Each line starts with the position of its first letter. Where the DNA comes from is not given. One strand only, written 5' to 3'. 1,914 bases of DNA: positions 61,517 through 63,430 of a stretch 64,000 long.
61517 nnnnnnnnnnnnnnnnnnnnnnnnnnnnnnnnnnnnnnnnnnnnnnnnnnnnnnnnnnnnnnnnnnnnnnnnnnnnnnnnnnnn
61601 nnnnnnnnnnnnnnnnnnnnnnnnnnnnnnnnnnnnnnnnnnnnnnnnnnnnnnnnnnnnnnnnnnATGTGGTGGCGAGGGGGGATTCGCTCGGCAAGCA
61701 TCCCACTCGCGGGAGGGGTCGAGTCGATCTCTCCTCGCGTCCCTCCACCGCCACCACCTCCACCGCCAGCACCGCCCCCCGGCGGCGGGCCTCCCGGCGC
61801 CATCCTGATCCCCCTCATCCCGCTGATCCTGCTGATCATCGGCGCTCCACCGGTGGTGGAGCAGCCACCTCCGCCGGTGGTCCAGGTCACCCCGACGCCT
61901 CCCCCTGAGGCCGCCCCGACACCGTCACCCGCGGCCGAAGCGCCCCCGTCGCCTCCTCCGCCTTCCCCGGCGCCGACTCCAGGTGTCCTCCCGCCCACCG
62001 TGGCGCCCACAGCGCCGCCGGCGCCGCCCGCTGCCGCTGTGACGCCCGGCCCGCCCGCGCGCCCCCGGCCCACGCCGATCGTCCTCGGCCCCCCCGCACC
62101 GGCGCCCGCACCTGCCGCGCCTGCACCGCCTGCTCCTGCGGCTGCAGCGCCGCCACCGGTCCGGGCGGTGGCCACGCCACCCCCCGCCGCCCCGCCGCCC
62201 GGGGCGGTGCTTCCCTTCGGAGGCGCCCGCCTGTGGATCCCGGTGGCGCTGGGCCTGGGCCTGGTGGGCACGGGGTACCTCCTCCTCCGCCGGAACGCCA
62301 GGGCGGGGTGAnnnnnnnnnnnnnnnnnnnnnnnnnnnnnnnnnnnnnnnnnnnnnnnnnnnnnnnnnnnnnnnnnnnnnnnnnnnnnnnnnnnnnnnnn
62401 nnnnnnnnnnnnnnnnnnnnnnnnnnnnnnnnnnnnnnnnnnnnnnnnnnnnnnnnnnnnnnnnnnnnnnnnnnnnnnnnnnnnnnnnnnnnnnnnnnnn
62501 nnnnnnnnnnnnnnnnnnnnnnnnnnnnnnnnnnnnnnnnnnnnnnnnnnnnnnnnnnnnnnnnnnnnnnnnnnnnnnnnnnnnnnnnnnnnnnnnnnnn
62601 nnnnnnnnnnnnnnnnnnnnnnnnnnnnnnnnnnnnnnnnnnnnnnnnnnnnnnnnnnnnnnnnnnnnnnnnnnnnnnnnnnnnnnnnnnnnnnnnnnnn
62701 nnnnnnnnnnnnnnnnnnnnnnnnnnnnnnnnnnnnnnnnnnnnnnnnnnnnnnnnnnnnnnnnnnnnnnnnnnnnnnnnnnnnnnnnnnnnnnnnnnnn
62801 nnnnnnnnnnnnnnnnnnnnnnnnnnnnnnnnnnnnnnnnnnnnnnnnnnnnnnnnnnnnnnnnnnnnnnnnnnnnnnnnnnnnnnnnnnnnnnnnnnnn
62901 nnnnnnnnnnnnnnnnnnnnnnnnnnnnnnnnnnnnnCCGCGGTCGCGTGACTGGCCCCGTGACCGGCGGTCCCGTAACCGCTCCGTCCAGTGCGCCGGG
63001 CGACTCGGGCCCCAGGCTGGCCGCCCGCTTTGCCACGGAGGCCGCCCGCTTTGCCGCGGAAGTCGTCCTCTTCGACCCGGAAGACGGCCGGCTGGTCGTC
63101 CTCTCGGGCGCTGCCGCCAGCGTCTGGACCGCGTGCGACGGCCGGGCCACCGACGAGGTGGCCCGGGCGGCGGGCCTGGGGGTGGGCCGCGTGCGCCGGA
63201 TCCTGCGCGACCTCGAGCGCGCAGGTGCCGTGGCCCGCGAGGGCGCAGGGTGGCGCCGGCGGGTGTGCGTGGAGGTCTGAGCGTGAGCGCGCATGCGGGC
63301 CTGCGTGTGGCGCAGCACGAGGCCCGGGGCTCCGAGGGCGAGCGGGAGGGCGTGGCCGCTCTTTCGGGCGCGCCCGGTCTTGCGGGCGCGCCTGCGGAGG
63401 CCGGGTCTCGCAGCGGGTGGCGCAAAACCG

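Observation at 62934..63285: PqqD-family gene with a low-complexity N-terminal extension, tightly coupled to the sortase (upstream) and the kinase (downstream)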

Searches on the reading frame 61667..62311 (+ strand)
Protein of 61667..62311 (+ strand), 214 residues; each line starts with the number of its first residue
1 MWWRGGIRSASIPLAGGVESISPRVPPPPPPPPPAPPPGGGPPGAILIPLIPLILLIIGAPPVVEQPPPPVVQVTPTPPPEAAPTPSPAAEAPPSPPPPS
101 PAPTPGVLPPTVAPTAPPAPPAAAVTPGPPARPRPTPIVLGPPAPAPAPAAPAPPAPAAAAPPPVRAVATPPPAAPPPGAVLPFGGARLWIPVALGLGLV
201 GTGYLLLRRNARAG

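Call 7: search_protein_families(library=pfam, proteins=[window:61667-62308:+], max_evalue=1)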
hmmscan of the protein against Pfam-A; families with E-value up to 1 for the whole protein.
seq(214 aa): 0 families

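Call 61: search_protein_families(library=pfam, proteins=[window:61667-62311:+], max_evalue=0.01)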
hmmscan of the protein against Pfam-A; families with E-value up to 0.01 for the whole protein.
window:61667-62311:+ (214 aa): 0 families

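Call 85: search_protein_families(library=ncbifam, proteins=[window:61667-62311:+], max_evalue=0.01)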
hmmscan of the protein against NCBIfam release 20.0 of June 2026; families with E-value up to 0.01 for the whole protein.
window:61667-62311:+ (214 aa): 0 families

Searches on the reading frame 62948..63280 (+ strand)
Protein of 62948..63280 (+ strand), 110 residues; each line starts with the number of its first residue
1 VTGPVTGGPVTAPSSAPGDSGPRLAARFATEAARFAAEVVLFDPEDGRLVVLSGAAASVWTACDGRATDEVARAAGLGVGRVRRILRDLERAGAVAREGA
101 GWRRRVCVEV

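Call 7: search_protein_families(library=pfam, proteins=[window:62948-63277:+], max_evalue=1)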
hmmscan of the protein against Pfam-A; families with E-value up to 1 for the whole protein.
seq(110 aa): 10 families
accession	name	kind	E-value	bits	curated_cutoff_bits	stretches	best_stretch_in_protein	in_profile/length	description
PF05402.18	PqqD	-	1.6e-06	28.7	23.4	1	38-74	1-38/67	Coenzyme PQQ synthesis protein D (PqqD)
PF17782.7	DprA_WH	-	0.00033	21.1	22.9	1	66-99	26-59/61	DprA winged helix domain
PF01978.25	TrmB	-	0.0019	18.5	25.6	1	67-99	24-56/68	Sugar-specific transcriptional regulator TrmB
PF09339.16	HTH_IclR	-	0.0057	16.9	22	1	70-98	23-51/52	IclR helix-turn-helix domain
PF04703.18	FaeA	-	0.011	16.4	20.7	1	67-98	17-48/62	FaeA-like protein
PF13542.12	HTH_Tnp_ISL3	-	0.022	14.7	27.4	1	59-89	21-50/51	Helix-turn-helix domain of transposase family ISL3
PF13412.12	HTH_24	-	0.027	14.5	21.9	1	70-94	22-46/48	Winged helix-turn-helix DNA-binding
PF22798.2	DUF5817_CT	-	0.032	14.5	29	1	72-104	22-54/54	DUF5817, C-terminal domain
PF01191.24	RNA_pol_Rpb5_C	-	0.25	11.6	23.5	1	67-94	39-66/73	RNA polymerase Rpb5, C-terminal domain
PF16365.12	EutK_C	-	0.8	10.2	27.5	1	59-100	8-49/52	Ethanolamine utilization protein EutK C-terminus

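Call 8: search_protein_families(library=ncbifam, proteins=[window:62948-63277:+], max_evalue=1)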
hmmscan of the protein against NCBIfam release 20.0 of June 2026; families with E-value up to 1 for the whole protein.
seq(110 aa): 2 families
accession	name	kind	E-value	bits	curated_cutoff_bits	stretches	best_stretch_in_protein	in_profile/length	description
TIGR04248.1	SCM_PqqD_rel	equivalog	0.0066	16.6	100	1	39-69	16-46/84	SynChlorMet cassette protein ScmD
TIGR04302.1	geo_PqqD_fam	equivalog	0.039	14.4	100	1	40-72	39-69/102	GeoRSP system PqqD family peptide chaperone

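Call 12: find_encoding_contigs(protein=window:62948-63280:+, flank=10000, max_places=6)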
Protein window:62948-63280:+ (110 aa): 8 contigs read that carry it; 2 places shown.
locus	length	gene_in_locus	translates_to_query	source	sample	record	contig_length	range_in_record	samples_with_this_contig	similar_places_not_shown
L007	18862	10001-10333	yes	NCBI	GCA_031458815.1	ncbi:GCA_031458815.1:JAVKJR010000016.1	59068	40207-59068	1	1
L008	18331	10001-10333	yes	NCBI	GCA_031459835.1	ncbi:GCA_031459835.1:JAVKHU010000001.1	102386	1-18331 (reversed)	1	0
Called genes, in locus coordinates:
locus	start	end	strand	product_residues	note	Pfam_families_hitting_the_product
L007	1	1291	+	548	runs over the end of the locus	PF03023:MurJ, PF13440:Polysacc_synt_3 (weak), PF01554:MatE (weak)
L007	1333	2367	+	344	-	PF01628:HrcA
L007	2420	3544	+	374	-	PF00226:DnaJ, PF01556:DnaJ_C, PF00684:DnaJ_CXXCXGXG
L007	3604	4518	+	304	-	PF06325:PrmA, PF05175:MTS, PF02475:TRM5-TYW2_MTfase (weak), PF12847:Methyltransf_18 (weak), PF13847:Methyltransf_31 (weak), PF08241:Methyltransf_11 (weak), PF08242:Methyltransf_12 (weak), PF13649:Methyltransf_25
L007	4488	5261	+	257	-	PF20260:PUA_4, PF04452:Methyltrans_RNA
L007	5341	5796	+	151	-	-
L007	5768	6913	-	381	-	PF14907:NTP_transf_5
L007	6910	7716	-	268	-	PF01061:ABC2_membrane, PF12698:ABC2_membrane_3 (weak)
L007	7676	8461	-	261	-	PF00005:ABC_tran, PF13304:AAA_21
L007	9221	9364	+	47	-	-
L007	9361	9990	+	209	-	PF04203:Sortase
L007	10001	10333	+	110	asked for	PF05402:PqqD (weak)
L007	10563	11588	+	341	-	PF27840:ScmC (faint)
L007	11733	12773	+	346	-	PF01118:Semialdhyde_dh, PF22698:Semialdhyde_dhC_1, PF02774:Semialdhyde_dhC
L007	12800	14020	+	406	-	PF01960:ArgJ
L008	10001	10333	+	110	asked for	PF05402:PqqD (weak)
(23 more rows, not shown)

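Call 14: find_homologous_proteins(query=window:62948-63280:+, max_evalue=0.001)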
Query window:62948-63280:+ (110 aa): 4 proteins with E <= 0.001 among 173 candidates.
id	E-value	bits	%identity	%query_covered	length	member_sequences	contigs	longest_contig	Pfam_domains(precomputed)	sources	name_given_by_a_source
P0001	2.6e-58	213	99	96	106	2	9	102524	PF05402.19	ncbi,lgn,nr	ncbi:MAG: PqqD family protein [Armatimonadota bacterium]|nr:PqqD family protein [Armatimonadota bact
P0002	5.8e-50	186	92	96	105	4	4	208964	PF05402.19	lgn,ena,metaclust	metaclust:\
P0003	1.9e-45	171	87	96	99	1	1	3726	PF05402.19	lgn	-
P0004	3.3e-43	164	83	96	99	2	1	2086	PF05402.19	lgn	-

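Call 16: find_encoding_contigs(protein=P0002, flank=10000, max_places=4)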
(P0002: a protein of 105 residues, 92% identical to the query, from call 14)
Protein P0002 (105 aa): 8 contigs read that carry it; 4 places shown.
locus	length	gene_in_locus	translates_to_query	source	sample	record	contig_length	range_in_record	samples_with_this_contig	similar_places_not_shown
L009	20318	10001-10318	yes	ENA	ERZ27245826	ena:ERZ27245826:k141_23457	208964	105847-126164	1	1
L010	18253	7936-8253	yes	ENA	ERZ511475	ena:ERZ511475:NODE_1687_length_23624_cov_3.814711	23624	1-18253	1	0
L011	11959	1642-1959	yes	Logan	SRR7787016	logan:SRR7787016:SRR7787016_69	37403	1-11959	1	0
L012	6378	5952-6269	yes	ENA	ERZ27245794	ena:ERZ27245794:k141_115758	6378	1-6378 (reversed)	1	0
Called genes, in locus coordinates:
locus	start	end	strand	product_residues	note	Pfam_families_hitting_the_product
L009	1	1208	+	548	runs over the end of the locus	PF03023:MurJ, PF01554:MatE (weak)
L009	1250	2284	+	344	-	PF01628:HrcA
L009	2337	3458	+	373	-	PF00226:DnaJ, PF01556:DnaJ_C, PF00684:DnaJ_CXXCXGXG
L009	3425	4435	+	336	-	PF06325:PrmA, PF02475:TRM5-TYW2_MTfase (weak), PF05175:MTS, PF12847:Methyltransf_18 (weak), PF13649:Methyltransf_25 (weak)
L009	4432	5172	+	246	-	PF20260:PUA_4, PF04452:Methyltrans_RNA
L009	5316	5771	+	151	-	-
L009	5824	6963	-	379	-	PF14907:NTP_transf_5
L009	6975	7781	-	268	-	PF01061:ABC2_membrane, PF12698:ABC2_membrane_3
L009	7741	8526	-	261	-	PF00005:ABC_tran, PF13304:AAA_21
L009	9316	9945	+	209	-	PF04203:Sortase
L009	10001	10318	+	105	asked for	PF05402:PqqD (weak)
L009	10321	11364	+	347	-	-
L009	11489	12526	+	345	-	PF01118:Semialdhyde_dh, PF22698:Semialdhyde_dhC_1, PF02774:Semialdhyde_dhC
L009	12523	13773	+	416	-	PF01960:ArgJ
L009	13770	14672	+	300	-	PF00696:AA_kinase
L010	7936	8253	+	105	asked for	PF05402:PqqD (weak)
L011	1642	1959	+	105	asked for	PF05402:PqqD (weak)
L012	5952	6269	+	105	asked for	PF05402:PqqD (weak)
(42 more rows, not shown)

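Call 17: find_encoding_contigs(protein=P0003, flank=10000, max_places=3)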
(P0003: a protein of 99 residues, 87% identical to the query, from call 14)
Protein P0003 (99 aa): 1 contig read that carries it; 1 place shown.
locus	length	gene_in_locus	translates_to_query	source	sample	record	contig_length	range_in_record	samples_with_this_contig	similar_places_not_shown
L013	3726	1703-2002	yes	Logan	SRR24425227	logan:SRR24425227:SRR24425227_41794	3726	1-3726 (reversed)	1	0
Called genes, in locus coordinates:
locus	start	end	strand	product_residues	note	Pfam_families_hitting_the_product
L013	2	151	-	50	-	?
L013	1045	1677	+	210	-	PF04203:Sortase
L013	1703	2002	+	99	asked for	PF05402:PqqD (faint)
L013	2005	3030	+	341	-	PF27840:ScmC (faint)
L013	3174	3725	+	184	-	?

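Call 18: find_encoding_contigs(protein=P0004, flank=10000, max_places=3)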
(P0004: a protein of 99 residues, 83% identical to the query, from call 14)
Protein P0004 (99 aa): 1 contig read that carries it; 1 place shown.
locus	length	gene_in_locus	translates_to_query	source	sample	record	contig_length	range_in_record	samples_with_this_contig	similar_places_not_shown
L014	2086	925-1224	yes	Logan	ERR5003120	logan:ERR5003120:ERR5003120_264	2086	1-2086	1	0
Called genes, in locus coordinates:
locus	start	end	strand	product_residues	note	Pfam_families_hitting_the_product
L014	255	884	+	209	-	PF04203:Sortase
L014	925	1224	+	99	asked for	PF05402:PqqD (weak)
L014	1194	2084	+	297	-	?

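Call 51: search_protein_representatives(protein=window:62948-63280:+)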
Query: 110 residues. Proteins with E-value up to 0.001 (for the whole library): 34; up to 1e-10: 1; up to 1e-30: 1. The best 34 are listed.
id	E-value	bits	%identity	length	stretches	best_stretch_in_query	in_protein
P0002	1.8e-50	186.0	92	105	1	5-110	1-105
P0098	3.1e-10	56.6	44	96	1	26-110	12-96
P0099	1.1e-07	48.4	40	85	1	33-104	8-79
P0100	1.5e-07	48.0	43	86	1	27-105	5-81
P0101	6.6e-07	45.9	49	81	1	32-104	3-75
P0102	1.2e-06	45.0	41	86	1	32-102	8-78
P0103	5.0e-06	43.1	34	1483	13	27-61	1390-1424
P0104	1.1e-05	41.9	42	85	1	32-103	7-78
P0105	4.1e-05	40.1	31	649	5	69-102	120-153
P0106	4.8e-05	39.9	46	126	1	35-105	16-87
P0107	5.5e-05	39.7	39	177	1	9-102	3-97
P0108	7.7e-05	39.3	47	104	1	11-103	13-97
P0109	7.9e-05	39.2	39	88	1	35-104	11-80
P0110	7.9e-05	39.2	41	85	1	33-104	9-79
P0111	1.0e-04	38.8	33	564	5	37-71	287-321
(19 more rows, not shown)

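Call 52: predict_structure(alignment_id=A1)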
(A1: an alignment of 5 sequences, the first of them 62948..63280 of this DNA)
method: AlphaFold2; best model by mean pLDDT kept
length: 110 residues; sequences in the alignment: 5
mean_pLDDT: 55.9   pTM: 0.47
mean pLDDT of the five models: 55.9, 45.7, 44.6, 41.0, 40.9
residues with pLDDT >= 90: 0; 70-90: 24; 50-70: 46; < 50: 40
segments of 3 or more residues with pLDDT < 50: 3-38
pLDDT, mean of each block of 10 residues (from residue 1): 37 30 44 43 53 63 70 77 75 64 58
secondary structure, 60 per line:
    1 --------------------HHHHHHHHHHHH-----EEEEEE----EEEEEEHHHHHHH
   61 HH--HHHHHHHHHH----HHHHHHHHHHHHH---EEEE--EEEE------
elements in order: H21-32 E38-43 E48-53 H54-62 H65-74 H79-91 E95-98 E101-104

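Call 68: predict_structure(alignment_id=A8)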
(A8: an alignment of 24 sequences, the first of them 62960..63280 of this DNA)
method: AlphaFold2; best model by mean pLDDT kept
length: 106 residues; sequences in the alignment: 24
mean_pLDDT: 78.8   pTM: 0.64
mean pLDDT of the five models: 78.8, 75.2, 73.4, 72.2, 69.8
residues with pLDDT >= 90: 53; 70-90: 21; 50-70: 11; < 50: 21
segments of 3 or more residues with pLDDT < 50: 1-4, 9-14, 23-30
pLDDT, mean of each block of 10 residues (from residue 1): 47 49 46 77 88 95 97 97 95 95 80
secondary structure, 60 per line:
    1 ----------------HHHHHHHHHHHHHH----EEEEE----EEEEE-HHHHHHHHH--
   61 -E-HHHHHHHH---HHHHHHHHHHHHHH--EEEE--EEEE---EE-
elements in order: H17-30 E35-39 E44-48 H50-58 H64-71 H75-88 E91-94 E97-100

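Call 71: fold_search(model_id=the predicted structure, library=pdb)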
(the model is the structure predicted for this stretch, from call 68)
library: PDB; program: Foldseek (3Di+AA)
matches with E <= 10: 1640; with E <= 0.001: 0
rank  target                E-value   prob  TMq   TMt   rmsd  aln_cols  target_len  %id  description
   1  2g7u_A                2.8e-03  1.00  0.46  0.20   1.3        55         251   34  2.3 A structure of putative catechol degradative operon regulator from Rhodococcus sp. RHA1 (released 2006-04-04)
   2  2g7u_B                7.7e-03  1.00  0.45  0.20   1.4        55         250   34  2.3 A structure of putative catechol degradative operon regulator from Rhodococcus sp. RHA1 (released 2006-04-04)
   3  2g7u_C                9.9e-03  1.00  0.46  0.20   1.2        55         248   34  2.3 A structure of putative catechol degradative operon regulator from Rhodococcus sp. RHA1 (released 2006-04-04)
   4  8a5y_T                1.5e-02  1.00  0.49  0.10   6.7       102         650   15  S. cerevisiae apo unphosphorylated APC/C. (released 2022-08-31)
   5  3mcz_B                1.6e-02  1.00  0.43  0.15   7.7        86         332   20  The Structure of an O-methyltransferase family protein from Burkholderia thailandensis. (released 2010-05-26)
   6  8bii_H                2.0e-02  1.00  0.37  0.14   3.7        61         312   18  O-Methyltransferase Plu4895 (mutant H229N) in complex with SAH (released 2023-03-08)
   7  8a3t_T                2.7e-02  1.00  0.50  0.10   3.6        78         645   19  S. cerevisiae APC/C-Cdh1 complex (released 2022-08-31)
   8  8big_A                3.1e-02  1.00  0.37  0.13   4.0        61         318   18  O-Methyltransferase Plu4895 in complex with SAH (released 2023-03-08)
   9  3i53_B                3.3e-02  1.00  0.40  0.15   2.6        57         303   26  Crystal structure of an O-methyltransferase (NcsB1) from neocarzinostatin biosynthesis in complex with S-adenosyl-L-ho (released 2009-09-01)
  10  5hsm                  3.7e-02  1.00  0.53  0.44   5.8        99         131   22  CRYSTAL STRUCTURE OF MYCOBACTERIUM TUBERCULOSIS MARR FAMILY PROTEIN RV2887 (released 2017-02-01)
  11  1r7j                  3.9e-02  1.00  0.46  0.53   1.3        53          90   17  Crystal structure of the DNA-binding protein Sso10a from Sulfolobus solfataricus (released 2004-07-20)
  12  8bii_G                3.9e-02  1.00  0.37  0.14   3.7        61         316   18  O-Methyltransferase Plu4895 (mutant H229N) in complex with SAH (released 2023-03-08)
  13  8bir_A                3.9e-02  1.00  0.37  0.13   3.7        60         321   18  O-Methyltransferase Plu4895 in complex with SAH and AQ-256 (released 2023-03-08)
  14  3mcz_A                3.9e-02  0.99  0.42  0.15   7.6        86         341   20  The Structure of an O-methyltransferase family protein from Burkholderia thailandensis. (released 2010-05-26)
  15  2ia2_A                4.5e-02  1.00  0.44  0.19   1.6        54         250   30  The crystal structure of a putative transcriptional regulator RHA06195 from Rhodococcus sp. RHA1 (released 2006-10-10)
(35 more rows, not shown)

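Call 76: search_solved_structures(query=A8, max_evalue=10, show_alignments=2)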
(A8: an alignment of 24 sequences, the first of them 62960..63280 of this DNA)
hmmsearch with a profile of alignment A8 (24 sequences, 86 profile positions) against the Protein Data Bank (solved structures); distinct sequences matched with E-value up to 10: 93 (the best 60 are shown).
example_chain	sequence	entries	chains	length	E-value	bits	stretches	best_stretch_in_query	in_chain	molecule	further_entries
5v1u_A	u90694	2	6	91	2.1e-06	30.6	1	4-70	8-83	TbiB1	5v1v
3h3u_A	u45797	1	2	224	7.8e-05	25.5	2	41-76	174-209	PROBABLE TRANSCRIPTIONAL REGULATORY PROTEIN (PROBABLY CRP/FNR-FAMILY)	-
3mzh_A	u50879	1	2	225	7.9e-05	25.5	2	41-76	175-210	PROBABLE TRANSCRIPTIONAL REGULATORY PROTEIN (PROBABLY CRP/FNR-FAMILY)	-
3d0s_A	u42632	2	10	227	8e-05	25.5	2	41-76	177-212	TRANSCRIPTIONAL REGULATORY PROTEIN | PROBABLE TRANSCRIPTIONAL REGULATORY PROTEIN (PROBABLY CRP/ FNR-FAMILY)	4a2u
3i54_A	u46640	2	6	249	0.00011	25.1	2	41-76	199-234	Transcriptional regulator, Crp/Fnr family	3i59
5i2d_G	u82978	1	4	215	0.0084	19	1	43-74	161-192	Transcriptional regulator, Crp family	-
1y0u_A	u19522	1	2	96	0.011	18.7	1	40-83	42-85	arsenical resistance operon repressor, putative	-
3b02_A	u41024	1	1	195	0.011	18.7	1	43-74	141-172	Transcriptional regulator, Crp family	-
4cyd_A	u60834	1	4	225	0.026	17.5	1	41-76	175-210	PROBABLE TRANSCRIPTION REGULATOR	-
4byy_A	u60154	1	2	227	0.026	17.4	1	41-76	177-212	TRANSCRIPTIONAL REGULATOR, CRP/FNR FAMILY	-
3r6s_A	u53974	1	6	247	0.032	17.2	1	41-76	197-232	transcription regulator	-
9x8z_B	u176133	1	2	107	0.033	17.1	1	5-73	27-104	PqqD family protein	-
8vd6_A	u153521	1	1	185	0.033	17.1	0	40-62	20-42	CAP REPEAT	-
2g7u_A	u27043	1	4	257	0.04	16.9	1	43-80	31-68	transcriptional regulator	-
2lvs_A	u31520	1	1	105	0.04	16.8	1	41-81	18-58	Putative uncharacterized protein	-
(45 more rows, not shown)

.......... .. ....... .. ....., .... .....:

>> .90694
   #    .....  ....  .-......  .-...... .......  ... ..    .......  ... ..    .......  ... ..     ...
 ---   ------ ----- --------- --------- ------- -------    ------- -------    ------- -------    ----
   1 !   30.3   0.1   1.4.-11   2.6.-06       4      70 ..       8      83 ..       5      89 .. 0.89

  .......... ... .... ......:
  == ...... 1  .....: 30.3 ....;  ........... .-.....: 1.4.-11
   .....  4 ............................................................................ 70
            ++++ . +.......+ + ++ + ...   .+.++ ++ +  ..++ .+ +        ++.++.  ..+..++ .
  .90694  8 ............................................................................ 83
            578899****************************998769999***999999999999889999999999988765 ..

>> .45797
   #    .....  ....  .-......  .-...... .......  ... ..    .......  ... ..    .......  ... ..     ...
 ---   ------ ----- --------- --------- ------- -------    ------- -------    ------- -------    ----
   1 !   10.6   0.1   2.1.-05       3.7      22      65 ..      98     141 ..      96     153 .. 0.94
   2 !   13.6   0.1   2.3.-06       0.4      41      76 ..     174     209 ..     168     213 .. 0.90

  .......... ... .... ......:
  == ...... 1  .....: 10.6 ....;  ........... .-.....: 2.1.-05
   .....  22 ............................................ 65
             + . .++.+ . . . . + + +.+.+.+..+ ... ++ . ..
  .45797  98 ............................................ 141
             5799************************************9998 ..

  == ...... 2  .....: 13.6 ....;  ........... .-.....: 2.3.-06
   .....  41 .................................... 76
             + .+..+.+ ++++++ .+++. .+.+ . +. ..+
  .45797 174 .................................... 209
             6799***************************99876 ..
